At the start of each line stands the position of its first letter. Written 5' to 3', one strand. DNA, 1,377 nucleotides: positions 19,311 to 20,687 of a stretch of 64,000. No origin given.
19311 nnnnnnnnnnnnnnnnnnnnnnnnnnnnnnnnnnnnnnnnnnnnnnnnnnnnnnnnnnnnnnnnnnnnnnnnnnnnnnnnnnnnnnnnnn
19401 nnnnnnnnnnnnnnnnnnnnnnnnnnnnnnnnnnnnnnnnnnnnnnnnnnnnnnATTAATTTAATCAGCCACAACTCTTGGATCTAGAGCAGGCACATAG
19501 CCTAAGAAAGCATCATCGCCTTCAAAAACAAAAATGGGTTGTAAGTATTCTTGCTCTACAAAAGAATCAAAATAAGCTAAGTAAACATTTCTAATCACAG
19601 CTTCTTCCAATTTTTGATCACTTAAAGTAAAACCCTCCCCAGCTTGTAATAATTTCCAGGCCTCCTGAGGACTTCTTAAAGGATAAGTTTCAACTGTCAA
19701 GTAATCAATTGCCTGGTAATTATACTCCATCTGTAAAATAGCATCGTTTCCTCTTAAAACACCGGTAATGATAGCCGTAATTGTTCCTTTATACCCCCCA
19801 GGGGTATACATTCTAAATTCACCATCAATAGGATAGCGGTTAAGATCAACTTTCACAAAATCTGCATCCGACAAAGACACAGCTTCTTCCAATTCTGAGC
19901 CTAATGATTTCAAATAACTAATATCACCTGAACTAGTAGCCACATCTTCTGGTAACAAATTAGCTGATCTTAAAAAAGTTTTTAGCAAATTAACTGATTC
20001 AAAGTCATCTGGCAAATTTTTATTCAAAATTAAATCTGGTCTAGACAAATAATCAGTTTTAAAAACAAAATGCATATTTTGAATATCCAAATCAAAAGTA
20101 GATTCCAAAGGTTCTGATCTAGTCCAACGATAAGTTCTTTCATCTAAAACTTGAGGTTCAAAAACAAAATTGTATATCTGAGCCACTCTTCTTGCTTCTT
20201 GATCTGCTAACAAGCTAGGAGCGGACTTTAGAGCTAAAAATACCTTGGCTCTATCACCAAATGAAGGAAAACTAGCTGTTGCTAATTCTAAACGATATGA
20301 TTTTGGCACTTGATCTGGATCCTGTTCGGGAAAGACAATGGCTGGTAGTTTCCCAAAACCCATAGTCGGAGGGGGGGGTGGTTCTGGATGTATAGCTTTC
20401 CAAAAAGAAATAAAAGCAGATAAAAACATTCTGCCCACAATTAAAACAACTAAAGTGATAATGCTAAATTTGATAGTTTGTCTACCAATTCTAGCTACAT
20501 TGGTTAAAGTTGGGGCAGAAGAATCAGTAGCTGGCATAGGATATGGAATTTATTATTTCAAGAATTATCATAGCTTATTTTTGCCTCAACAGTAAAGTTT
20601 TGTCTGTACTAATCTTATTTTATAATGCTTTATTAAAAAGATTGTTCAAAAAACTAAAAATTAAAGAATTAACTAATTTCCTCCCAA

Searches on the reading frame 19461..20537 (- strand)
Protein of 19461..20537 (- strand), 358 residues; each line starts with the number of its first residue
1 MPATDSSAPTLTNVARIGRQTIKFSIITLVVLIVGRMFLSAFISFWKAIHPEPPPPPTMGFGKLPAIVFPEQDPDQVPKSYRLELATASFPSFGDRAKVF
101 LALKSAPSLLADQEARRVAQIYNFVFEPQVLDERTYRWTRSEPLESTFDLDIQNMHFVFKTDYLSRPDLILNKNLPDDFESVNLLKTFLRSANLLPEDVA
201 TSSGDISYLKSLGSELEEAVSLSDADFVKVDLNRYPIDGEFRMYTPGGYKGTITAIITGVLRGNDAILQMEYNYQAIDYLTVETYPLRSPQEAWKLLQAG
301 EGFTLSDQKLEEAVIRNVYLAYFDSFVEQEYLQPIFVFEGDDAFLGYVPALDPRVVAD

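Call 8: search_protein_families(library=pfam, proteins=[window:19461-20537:-])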
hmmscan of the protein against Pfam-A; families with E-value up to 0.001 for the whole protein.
window:19461-20537:- (358 aa): 0 families

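Call 50: find_homologous_proteins(query=window:19461-20537:-)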
Query window:19461-20537:- (358 aa): 842 proteins with E <= 0.001 among 8000 candidates; the best 120 are listed.
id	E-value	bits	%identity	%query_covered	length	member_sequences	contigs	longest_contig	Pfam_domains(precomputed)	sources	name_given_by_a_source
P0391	3.8e-235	797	100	100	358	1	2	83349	-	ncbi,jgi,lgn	ncbi:MAG: hypothetical protein PVJ09_03630 [Candidatus Woesebacteria bacterium]|jgi:hypothetical pro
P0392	3.7e-149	515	64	100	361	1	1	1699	-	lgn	-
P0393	3.6e-147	508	62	98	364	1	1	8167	-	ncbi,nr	ncbi:MAG: hypothetical protein GF390_02335 [Candidatus Pacebacteria bacterium]|nr:hypothetical prote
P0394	2.0e-144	499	58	100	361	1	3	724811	-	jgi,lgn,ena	-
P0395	3.4e-141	488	61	100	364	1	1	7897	-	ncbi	-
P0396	2.3e-138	479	59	99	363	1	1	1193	-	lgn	-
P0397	2.4e-138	479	58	99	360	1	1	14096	-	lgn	-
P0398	4.0e-138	478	58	96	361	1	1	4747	-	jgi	jgi:hypothetical protein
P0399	4.5e-137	475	58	99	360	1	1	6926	-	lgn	-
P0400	7.6e-137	474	57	99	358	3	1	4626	-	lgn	-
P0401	1.1e-136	474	60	99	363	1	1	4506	-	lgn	-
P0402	3.9e-135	469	56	99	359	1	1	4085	-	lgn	-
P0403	1.1e-134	467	57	96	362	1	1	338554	-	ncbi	-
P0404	1.8e-134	466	57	100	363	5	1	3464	-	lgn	-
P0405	1.9e-134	466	57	96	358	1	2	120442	-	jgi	jgi:hypothetical protein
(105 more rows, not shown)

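Call 71: find_encoding_contigs(protein=P0394, flank=4000, max_places=1)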
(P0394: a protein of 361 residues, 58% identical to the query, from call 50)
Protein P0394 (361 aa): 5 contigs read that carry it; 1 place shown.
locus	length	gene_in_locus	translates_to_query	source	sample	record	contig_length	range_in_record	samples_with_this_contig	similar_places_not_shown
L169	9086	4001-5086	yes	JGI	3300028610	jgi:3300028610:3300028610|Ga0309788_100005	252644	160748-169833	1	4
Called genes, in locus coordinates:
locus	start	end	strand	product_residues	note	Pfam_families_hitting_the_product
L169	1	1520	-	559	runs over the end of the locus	PF01743:PolyA_pol, PF12627:PolyA_pol_RNAbd, PF01966:HD (weak), PF13735:tRNA_NucTran2_2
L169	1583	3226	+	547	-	PF01368:DHH, PF02272:DHHA1, PF17768:RecJ_OB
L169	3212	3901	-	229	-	-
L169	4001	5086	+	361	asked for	-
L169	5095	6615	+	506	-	PF00749:tRNA-synt_1c, PF19269:Anticodon_2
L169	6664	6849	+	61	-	-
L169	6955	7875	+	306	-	-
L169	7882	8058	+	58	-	-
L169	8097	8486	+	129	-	PF02130:YbeY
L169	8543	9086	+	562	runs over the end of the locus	PF13177:DNA_pol3_delta2, PF13401:AAA_22 (weak), PF00004:AAA (weak), PF21960:RCF1-5-like_lid (faint), PF22608:DNAX_ATPase_lid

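Call 72: find_encoding_contigs(protein=P0393, flank=4000, max_places=1)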
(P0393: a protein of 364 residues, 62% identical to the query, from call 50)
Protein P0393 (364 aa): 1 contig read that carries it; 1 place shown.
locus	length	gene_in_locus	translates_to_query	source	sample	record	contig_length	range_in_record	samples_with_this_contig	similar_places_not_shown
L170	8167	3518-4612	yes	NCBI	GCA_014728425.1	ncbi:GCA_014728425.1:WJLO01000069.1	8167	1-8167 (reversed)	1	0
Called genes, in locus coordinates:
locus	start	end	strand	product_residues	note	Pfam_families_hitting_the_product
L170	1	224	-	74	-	?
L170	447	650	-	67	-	-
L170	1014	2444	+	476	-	PF01336:tRNA_anti-codon, PF00152:tRNA-synt_2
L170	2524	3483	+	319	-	PF00768:Peptidase_S11, PF02113:Peptidase_S13 (weak), PF13354:Beta-lactamase2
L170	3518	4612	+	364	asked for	-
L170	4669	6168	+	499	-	PF00749:tRNA-synt_1c, PF19269:Anticodon_2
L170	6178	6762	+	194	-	PF01966:HD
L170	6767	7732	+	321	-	-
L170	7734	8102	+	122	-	-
